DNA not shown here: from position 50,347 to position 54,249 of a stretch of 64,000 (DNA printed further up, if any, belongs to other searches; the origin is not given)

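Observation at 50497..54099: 1200-aa protein with two tandem degenerate G-alpha-like domains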

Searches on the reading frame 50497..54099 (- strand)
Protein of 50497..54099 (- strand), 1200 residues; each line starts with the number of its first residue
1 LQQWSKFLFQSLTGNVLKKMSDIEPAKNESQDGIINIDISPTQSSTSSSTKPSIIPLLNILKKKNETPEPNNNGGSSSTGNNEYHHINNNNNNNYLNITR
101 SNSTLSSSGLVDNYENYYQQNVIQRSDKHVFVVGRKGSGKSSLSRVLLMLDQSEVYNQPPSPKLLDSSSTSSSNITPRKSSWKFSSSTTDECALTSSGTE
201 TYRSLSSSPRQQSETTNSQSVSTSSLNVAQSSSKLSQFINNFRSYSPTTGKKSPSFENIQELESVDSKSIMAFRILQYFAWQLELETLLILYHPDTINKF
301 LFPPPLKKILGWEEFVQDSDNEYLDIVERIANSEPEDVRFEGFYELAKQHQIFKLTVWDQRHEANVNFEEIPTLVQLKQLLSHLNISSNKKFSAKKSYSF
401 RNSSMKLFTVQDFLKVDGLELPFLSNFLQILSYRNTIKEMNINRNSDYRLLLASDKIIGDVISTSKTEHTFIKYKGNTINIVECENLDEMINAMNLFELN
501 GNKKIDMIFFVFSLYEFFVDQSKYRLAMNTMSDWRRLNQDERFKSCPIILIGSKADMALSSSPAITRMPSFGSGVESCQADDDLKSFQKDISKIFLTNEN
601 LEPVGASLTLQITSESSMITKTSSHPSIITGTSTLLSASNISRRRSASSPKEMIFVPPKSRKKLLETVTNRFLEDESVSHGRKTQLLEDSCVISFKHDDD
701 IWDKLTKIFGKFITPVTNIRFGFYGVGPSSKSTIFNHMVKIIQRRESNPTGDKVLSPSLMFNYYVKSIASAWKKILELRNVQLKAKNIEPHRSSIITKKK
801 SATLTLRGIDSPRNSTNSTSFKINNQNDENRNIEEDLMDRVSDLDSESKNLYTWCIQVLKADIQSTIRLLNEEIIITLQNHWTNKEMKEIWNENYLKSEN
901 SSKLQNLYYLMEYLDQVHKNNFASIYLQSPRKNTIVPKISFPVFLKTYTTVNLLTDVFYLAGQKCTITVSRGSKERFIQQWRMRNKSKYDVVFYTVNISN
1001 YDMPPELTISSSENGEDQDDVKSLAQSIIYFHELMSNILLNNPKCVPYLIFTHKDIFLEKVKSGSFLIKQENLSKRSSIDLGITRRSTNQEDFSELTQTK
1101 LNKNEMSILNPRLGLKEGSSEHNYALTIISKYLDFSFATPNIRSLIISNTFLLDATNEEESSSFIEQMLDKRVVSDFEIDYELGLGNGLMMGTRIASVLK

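Call 3: search_protein_families(library=pfam, proteins=[window:50497-54099:-], max_evalue=10)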
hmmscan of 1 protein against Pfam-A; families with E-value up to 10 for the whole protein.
window:50497-54099:- (1200 aa): 7 families
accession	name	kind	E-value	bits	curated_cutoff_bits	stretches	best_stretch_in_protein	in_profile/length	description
PF13401.12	AAA_22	-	0.032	15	27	1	126-161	4-33/130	AAA domain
PF13555.12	AAA_29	-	0.032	14.4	27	1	118-157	12-55/61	P-loop containing region of AAA domain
PF00005.33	ABC_tran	-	0.058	14.4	25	1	126-152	10-36/137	ABC transporter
PF13191.12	AAA_16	-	0.061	14.3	32.6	1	124-153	22-51/167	AAA ATPase domain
PF01580.24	FtsK_SpoIIIE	-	0.087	12.7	24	1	128-149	40-61/221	FtsK/SpoIIIE family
PF24815.1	HMG_WDHD1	-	0.13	12.7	51.6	1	189-211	24-46/51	WDHD1 HMG box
PF20720.3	nSTAND3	-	0.2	11.8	27.2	1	123-149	13-39/155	Novel STAND NTPase 3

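Call 4: search_solved_structures(query=window:50497-54099:-, max_evalue=10, show_alignments=3)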
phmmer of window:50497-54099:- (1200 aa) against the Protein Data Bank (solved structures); distinct sequences matched with E-value up to 10: 0.

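Call 5: find_homologous_proteins(query=window:50497-54099:-, max_evalue=0.001)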
Query window:50497-54099:- (1200 aa): 1 proteins with E <= 0.001 among 8000 candidates.
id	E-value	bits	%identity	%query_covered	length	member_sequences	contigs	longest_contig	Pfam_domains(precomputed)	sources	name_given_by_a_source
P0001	0.0e+0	2598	100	98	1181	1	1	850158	-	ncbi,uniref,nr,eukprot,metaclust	ncbi:predicted protein [Naegleria gruberi]|uniref:Predicted protein n=1 Tax=Naegleria gruberi TaxID=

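Call 32: search_protein_representatives(protein=P0001)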
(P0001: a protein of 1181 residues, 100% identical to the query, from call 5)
Query: 1181 residues. Proteins with E-value up to 0.001 (for the whole library): 5; up to 1e-10: 4; up to 1e-30: 3. The best 5 are listed.
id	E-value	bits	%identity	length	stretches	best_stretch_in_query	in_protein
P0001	0.0e+00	2597.5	100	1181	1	1-1181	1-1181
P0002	6.9e-95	335.8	39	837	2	598-1042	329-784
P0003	2.5e-35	138.6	51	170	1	1025-1178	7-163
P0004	6.6e-13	64.4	42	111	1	1079-1172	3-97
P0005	6.7e-05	37.9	28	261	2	141-306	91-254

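Call 34: find_encoding_contigs(protein=P0002, flank=6000, max_places=6)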
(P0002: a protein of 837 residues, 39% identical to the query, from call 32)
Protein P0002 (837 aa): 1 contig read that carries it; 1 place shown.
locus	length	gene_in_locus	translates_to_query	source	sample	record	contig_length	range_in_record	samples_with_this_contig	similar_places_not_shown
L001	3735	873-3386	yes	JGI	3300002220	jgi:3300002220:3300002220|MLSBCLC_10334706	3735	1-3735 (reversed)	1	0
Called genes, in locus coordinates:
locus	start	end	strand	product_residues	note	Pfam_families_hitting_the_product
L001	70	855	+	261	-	-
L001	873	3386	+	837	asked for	PF00503:G-alpha (weak)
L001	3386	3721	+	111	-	-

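Call 35: find_encoding_contigs(protein=P0004, flank=8000, max_places=6)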
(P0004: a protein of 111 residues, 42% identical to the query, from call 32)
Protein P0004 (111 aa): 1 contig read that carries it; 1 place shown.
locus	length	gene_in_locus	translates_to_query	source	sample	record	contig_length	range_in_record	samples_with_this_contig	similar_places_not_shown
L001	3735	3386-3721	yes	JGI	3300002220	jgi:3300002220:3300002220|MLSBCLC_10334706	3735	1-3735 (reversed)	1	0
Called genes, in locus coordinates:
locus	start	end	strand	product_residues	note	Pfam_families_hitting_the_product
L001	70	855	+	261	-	-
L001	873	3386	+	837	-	PF00503:G-alpha (weak)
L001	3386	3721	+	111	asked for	-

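Call 37: find_encoding_contigs(protein=P0003, flank=10000, max_places=6)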
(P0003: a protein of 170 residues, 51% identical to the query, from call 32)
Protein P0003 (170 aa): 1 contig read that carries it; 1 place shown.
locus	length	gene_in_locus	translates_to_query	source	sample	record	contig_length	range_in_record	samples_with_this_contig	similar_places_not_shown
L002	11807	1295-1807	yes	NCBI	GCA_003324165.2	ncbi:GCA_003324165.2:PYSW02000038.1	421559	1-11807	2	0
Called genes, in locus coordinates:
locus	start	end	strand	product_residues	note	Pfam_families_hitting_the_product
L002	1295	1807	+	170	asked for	-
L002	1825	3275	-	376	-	PF01207:Dus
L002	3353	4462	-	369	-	-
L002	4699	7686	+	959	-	PF05183:RdRP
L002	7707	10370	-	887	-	PF06738:ThrE, PF12821:ThrE_2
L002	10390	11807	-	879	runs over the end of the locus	PF00672:HAMP, PF00615:RGS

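Call 42: search_protein_families(library=pfam, proteins=[P0002], max_evalue=10)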
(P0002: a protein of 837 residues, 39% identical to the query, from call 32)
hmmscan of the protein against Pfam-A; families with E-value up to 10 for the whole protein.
P0002 (837 aa): 1 family
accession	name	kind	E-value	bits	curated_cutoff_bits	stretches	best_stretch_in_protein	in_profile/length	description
PF00503.26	G-alpha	-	1.5e-12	47.7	48.8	2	427-793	20-276/333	G-protein alpha subunit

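Call 86: list_cluster_members(proteins=[P0001, P0003])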
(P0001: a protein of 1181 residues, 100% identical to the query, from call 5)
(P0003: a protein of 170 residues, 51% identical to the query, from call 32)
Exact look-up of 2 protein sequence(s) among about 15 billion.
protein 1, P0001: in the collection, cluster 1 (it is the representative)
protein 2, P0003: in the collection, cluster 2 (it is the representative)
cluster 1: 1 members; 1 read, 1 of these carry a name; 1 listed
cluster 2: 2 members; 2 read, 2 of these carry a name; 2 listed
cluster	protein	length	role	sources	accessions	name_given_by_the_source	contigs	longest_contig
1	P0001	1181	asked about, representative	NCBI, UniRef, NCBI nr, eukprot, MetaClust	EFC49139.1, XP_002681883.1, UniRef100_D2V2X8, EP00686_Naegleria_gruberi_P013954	predicted protein [Naegleria gruberi] | Predicted protein n=1 Tax=Naegleria gruberi TaxID=5762 RepID=D2V2X8_NAEGR | uncharacterized protein NAEGRDRAFT_63154 [Naegleria gruberi]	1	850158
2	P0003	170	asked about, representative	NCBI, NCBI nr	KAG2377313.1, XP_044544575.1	hypothetical protein C9374_009224 [Naegleria lovaniensis] | uncharacterized protein C9374_009224 [Naegleria lovaniensis]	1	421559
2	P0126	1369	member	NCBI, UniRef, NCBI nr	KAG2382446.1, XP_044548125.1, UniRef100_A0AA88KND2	hypothetical protein C9374_005026 [Naegleria lovaniensis] | Uncharacterized protein n=2 Tax=Naegleria lovaniensis TaxID=51637 RepID=A0AA88KND2_NAELO | uncharacterized protein C9374_005026 [Naegleria lovaniensis]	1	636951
